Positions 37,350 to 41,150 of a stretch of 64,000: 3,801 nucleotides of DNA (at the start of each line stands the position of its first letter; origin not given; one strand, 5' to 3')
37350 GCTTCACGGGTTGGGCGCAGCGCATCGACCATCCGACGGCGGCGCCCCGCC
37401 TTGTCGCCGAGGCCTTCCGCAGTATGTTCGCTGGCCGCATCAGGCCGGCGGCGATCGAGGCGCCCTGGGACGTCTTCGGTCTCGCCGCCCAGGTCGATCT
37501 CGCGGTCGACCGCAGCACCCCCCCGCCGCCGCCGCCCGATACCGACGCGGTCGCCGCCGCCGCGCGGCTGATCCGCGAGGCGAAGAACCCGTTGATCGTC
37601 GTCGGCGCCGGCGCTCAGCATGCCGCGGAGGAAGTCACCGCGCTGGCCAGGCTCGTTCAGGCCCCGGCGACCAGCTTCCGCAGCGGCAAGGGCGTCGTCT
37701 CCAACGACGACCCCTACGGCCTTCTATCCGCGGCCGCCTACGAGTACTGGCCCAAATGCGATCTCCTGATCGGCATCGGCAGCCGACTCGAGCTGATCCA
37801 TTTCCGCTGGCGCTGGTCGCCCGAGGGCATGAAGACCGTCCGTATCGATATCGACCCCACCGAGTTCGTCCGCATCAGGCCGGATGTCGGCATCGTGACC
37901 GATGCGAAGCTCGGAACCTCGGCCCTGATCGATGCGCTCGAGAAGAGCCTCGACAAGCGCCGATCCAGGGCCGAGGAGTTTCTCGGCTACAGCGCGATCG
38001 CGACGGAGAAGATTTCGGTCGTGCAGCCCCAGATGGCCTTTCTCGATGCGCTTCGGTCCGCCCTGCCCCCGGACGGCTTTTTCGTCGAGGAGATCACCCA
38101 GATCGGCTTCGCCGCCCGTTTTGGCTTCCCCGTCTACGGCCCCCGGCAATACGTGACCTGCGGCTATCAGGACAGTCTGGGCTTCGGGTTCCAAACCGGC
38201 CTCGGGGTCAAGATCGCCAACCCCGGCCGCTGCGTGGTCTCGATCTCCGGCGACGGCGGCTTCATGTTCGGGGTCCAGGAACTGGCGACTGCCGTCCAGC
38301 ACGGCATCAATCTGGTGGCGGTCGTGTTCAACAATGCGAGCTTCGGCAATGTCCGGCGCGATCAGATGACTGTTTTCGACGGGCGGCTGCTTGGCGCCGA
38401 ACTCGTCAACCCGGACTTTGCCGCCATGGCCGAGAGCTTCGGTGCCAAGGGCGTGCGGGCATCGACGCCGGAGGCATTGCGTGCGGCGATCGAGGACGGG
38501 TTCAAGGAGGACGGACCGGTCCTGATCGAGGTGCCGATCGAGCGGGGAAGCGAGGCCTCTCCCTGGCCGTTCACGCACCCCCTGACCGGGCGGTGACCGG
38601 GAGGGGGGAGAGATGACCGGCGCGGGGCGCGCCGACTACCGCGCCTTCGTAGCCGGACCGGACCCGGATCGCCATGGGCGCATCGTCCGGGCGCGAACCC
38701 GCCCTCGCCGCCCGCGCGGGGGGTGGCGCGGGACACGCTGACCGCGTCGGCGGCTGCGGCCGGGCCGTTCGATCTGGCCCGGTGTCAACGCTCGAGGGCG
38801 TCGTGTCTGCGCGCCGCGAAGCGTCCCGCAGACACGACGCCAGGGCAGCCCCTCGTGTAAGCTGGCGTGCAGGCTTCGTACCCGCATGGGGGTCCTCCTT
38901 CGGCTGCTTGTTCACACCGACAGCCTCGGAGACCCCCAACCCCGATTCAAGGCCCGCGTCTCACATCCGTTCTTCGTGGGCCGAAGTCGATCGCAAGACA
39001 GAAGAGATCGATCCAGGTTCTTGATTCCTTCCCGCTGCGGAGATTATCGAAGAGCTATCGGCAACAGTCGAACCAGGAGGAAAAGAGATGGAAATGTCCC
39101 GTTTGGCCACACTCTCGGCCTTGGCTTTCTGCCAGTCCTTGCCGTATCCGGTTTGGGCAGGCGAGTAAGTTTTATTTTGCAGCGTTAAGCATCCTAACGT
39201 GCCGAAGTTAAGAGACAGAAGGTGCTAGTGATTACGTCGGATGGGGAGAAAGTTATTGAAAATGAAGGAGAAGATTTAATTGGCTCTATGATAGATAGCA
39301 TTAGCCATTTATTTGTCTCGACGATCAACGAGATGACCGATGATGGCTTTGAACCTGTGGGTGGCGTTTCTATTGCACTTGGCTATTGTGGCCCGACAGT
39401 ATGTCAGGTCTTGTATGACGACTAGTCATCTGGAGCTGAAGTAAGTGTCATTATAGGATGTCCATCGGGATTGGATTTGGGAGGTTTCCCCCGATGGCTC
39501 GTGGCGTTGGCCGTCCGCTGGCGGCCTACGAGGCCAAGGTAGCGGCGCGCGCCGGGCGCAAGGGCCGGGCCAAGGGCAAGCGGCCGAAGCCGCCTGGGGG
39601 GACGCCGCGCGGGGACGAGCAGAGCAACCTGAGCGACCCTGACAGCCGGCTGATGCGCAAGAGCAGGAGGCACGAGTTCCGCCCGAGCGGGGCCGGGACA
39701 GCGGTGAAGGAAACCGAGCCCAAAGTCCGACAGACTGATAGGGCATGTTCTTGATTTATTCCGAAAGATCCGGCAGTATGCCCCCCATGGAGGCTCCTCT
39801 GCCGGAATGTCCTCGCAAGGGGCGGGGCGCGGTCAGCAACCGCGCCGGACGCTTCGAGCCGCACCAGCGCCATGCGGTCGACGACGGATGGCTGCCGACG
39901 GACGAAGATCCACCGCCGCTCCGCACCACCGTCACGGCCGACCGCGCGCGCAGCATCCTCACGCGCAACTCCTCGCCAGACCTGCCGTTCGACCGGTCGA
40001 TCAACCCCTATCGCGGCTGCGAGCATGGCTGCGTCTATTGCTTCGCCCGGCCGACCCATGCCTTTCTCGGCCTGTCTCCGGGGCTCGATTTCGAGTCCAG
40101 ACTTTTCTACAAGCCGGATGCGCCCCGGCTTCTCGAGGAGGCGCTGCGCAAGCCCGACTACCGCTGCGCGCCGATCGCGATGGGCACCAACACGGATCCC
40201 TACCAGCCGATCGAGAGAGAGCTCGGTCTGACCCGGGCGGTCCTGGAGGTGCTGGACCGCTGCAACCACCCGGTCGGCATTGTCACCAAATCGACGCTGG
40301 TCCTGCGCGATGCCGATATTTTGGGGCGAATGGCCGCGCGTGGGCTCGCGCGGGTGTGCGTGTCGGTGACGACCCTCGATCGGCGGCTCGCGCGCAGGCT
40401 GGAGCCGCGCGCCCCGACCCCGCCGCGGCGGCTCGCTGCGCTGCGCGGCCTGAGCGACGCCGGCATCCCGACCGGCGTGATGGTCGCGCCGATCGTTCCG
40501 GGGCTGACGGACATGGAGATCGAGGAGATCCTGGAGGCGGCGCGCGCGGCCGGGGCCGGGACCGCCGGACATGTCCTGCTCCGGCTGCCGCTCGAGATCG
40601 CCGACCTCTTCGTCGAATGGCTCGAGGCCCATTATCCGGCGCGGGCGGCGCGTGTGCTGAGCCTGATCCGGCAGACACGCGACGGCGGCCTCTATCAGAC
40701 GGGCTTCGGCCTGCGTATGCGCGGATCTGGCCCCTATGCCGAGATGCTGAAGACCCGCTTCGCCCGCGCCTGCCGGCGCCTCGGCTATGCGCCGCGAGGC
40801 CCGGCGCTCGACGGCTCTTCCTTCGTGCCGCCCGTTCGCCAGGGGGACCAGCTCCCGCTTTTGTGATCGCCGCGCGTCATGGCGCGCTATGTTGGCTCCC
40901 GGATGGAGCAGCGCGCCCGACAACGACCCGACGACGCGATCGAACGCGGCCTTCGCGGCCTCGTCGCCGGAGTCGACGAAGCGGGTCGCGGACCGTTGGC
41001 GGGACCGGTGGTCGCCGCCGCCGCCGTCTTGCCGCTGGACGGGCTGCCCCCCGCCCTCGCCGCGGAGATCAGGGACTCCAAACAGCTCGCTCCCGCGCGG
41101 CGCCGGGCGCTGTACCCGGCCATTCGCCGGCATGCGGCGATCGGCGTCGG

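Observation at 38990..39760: Low-GC block with two Shine-Dalgarno-preceded small ORFs next to an IS1182-family transposase relic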

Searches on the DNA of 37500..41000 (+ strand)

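Call 4: search_rna_families(source=window, start=37500, end=41000, threshold=evalue, max_evalue=1, show_alignments=3)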
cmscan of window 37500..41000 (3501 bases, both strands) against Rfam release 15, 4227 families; matches with E-value up to 1: 1.
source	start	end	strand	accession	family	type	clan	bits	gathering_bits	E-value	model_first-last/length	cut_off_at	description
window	40727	40785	-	RF02927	Actino-ugpB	Gene; sRNA;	-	21.3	42.5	0.98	1-61/61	no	Actino-ugpB RNA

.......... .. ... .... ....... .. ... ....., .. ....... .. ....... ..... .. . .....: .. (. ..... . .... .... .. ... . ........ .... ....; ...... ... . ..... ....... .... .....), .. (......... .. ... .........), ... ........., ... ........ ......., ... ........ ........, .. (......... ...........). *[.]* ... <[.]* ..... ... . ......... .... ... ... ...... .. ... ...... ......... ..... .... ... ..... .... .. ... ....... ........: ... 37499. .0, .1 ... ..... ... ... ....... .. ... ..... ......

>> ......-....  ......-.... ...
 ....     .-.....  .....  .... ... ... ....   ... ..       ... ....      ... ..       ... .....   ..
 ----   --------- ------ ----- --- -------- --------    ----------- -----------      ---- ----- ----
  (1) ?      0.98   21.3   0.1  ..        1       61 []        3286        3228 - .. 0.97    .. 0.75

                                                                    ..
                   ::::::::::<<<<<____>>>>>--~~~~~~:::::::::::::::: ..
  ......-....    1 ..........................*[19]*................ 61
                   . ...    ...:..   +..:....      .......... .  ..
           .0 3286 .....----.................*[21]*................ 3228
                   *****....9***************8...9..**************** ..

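Call 9: search_dna_similar(query=window:38950-39800:+, collection=plasmids, mode=distant, max_rows=25)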
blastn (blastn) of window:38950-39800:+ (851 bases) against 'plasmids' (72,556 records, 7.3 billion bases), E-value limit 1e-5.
No match.

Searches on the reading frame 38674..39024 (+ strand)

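Call 6: search_protein_families(library=pfam, proteins=[window:38674-39024:+], max_evalue=1)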
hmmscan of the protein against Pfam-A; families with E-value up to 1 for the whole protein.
window:38674-39024:+ (116 aa): 1 family
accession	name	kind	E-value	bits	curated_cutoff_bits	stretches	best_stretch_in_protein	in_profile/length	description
PF11786.13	Aft1_HRA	-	0.044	14.5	25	1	30-96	11-71/76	Aft1 HRA domain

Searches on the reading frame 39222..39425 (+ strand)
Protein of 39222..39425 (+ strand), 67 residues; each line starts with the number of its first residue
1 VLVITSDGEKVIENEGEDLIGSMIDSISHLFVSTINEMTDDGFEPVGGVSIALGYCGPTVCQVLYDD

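Call 6: search_protein_families(library=pfam, proteins=[window:39222-39425:+], max_evalue=1)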
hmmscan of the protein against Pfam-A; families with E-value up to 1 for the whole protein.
window:39222-39425:+ (67 aa): 0 families

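Call 10: list_cluster_members(proteins=[window:39222-39425:+, window:39458-39754:+, window:39088-39168:+, window:36863-38596:+, window:39745-40866:+])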
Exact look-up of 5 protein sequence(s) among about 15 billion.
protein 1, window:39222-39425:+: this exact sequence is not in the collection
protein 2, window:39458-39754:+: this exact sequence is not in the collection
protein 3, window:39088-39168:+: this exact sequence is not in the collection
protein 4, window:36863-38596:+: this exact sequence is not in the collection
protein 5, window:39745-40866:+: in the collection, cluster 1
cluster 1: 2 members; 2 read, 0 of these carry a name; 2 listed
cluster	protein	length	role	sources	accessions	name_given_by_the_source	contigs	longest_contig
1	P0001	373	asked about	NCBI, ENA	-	-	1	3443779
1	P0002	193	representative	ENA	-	-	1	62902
